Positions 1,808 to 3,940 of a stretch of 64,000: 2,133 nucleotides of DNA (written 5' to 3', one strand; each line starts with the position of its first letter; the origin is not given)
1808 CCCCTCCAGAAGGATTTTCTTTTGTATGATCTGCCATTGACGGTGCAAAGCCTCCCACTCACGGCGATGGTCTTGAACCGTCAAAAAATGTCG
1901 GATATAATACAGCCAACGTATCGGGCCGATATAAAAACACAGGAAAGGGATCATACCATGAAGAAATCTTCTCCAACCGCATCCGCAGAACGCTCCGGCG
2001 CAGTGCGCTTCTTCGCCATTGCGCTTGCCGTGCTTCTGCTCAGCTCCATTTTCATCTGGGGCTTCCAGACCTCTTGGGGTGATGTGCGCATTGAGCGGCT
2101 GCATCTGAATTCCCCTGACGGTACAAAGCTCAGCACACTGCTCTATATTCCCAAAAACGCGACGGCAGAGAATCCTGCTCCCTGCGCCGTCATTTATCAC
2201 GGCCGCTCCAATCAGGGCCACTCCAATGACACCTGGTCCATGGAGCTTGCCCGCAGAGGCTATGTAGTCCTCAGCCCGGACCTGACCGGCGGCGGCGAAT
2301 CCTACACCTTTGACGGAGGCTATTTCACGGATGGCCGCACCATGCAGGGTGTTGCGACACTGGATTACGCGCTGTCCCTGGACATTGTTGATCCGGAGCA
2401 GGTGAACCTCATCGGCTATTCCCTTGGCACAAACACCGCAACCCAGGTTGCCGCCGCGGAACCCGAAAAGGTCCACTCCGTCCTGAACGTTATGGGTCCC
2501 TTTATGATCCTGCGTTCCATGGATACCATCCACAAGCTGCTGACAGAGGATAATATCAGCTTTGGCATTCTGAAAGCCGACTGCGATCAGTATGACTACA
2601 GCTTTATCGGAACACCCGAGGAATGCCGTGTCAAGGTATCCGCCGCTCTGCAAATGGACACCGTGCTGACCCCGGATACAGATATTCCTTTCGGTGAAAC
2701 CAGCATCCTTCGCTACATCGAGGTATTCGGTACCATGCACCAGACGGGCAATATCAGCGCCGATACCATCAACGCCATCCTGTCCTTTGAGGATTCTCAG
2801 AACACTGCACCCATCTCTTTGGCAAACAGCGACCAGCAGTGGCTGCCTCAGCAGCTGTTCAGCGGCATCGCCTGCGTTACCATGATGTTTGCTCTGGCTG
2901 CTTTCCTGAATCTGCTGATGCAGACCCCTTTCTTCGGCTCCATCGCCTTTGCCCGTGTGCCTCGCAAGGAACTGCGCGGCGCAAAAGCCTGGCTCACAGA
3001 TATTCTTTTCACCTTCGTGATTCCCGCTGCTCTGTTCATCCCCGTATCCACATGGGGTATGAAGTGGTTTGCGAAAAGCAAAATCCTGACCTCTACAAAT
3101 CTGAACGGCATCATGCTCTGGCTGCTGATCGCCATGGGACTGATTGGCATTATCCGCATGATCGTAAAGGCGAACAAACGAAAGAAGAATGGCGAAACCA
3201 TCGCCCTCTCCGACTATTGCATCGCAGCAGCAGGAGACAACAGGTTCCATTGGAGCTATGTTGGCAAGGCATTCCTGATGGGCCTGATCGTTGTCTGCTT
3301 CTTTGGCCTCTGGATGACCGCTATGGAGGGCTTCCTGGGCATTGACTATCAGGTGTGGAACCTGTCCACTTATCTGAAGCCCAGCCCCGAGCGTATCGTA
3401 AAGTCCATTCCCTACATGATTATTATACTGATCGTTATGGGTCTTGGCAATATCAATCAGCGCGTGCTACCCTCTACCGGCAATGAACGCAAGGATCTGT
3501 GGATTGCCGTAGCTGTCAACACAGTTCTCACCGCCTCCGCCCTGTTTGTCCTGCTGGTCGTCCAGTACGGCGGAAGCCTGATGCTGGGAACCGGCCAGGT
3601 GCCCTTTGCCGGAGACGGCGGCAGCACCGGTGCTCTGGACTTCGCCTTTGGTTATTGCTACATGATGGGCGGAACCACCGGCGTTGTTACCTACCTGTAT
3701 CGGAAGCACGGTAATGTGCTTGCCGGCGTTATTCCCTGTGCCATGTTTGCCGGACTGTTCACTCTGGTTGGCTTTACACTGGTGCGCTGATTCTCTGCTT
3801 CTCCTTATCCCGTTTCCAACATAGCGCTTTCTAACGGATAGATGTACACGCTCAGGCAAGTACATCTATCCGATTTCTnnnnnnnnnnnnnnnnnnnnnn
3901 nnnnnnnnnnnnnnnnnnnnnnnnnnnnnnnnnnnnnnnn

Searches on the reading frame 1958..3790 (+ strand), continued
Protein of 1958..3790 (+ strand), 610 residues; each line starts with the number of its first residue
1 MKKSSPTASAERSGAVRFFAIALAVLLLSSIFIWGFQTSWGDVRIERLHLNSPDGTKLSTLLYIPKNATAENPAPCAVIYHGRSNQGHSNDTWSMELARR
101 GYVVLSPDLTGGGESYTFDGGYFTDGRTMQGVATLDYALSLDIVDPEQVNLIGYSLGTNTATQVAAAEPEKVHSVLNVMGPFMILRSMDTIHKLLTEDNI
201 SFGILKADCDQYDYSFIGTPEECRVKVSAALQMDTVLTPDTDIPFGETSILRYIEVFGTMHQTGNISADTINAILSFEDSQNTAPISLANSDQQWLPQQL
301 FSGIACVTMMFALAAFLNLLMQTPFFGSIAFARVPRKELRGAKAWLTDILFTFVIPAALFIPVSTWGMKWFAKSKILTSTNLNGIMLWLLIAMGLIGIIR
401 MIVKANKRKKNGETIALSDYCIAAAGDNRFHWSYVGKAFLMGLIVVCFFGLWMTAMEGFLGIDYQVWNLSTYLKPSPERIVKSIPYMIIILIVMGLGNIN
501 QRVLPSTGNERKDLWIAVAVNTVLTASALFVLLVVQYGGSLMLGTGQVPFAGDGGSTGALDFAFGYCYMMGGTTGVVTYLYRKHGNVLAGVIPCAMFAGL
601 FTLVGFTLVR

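Call 75: list_cluster_members(proteins=[window:1958-3790:+, window:1082-1801:-, window:26814-28724:-, window:5939-7186:-])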
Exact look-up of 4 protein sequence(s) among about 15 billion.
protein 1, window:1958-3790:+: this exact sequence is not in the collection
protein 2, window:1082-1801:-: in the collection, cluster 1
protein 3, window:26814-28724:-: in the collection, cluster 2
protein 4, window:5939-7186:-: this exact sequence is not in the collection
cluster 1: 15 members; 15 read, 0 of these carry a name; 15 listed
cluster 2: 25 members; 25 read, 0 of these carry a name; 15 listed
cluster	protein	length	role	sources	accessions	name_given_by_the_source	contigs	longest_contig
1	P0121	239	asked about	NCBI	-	-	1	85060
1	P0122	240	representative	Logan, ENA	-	-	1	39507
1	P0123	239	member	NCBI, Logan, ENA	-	-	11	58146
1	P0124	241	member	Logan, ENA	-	-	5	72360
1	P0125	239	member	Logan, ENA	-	-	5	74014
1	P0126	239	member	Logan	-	-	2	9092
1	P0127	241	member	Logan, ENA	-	-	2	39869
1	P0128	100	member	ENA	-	-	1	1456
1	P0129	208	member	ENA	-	-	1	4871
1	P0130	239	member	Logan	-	-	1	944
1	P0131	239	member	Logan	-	-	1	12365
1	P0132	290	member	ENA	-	-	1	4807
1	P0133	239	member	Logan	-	-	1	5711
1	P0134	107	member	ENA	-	-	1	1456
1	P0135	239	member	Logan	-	-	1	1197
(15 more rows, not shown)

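Call 77: find_encoding_contigs(protein=P0123, flank=1500, max_places=6)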
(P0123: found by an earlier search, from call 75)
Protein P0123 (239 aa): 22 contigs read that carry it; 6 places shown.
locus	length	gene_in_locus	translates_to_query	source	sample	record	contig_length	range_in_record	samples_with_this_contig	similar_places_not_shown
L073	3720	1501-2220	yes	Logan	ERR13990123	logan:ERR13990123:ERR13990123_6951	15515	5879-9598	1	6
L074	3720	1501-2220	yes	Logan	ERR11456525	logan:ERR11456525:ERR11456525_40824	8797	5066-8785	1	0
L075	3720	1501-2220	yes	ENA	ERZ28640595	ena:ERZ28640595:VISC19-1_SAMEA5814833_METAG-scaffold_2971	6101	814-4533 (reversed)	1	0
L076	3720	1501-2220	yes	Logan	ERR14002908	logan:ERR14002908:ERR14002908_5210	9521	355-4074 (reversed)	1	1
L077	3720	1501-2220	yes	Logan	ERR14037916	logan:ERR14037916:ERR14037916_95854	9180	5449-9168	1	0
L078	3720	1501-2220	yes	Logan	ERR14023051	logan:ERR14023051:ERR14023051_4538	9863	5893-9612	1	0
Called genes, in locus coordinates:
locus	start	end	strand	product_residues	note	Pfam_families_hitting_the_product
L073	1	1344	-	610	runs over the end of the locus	PF02129:Peptidase_S15 (weak), PF00326:Peptidase_S9 (weak), PF00561:Abhydrolase_1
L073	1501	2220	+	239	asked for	PF00072:Response_reg, PF04397:LytTR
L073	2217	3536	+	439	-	PF02518:HATPase_c, PF14501:HATPase_c_5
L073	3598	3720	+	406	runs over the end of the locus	PF00155:Aminotran_1_2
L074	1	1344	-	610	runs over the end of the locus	PF02129:Peptidase_S15 (weak), PF00326:Peptidase_S9 (weak), PF00561:Abhydrolase_1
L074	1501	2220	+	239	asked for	PF00072:Response_reg, PF04397:LytTR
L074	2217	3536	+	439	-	PF02518:HATPase_c, PF14501:HATPase_c_5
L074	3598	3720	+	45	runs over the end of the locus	?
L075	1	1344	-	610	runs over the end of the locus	PF02129:Peptidase_S15 (weak), PF00326:Peptidase_S9 (weak), PF00561:Abhydrolase_1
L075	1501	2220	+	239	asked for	PF00072:Response_reg, PF04397:LytTR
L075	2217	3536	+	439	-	PF02518:HATPase_c, PF14501:HATPase_c_5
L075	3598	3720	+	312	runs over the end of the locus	?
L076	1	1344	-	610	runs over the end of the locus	PF02129:Peptidase_S15 (weak), PF00326:Peptidase_S9 (weak), PF00561:Abhydrolase_1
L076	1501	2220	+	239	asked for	PF00072:Response_reg, PF04397:LytTR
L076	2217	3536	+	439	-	PF02518:HATPase_c, PF14501:HATPase_c_5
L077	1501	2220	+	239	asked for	PF00072:Response_reg, PF04397:LytTR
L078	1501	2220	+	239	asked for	PF00072:Response_reg, PF04397:LytTR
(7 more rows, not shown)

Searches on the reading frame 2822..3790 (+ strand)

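Call 66: search_protein_families(library=pfam, proteins=[window:2822-3790:+], max_evalue=1)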
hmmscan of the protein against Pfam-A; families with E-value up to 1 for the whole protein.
window:2822-3790:+ (322 aa): 2 families
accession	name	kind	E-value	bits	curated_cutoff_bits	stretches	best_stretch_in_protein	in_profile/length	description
PF04750.19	Far-17a_AIG1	-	0.001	19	24.5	1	27-123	39-138/206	FAR-17a/AIG1-like protein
PF24357.1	TMD0_ABC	-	0.31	11.6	27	1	158-249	22-114/159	ABC transporter TMD0 domain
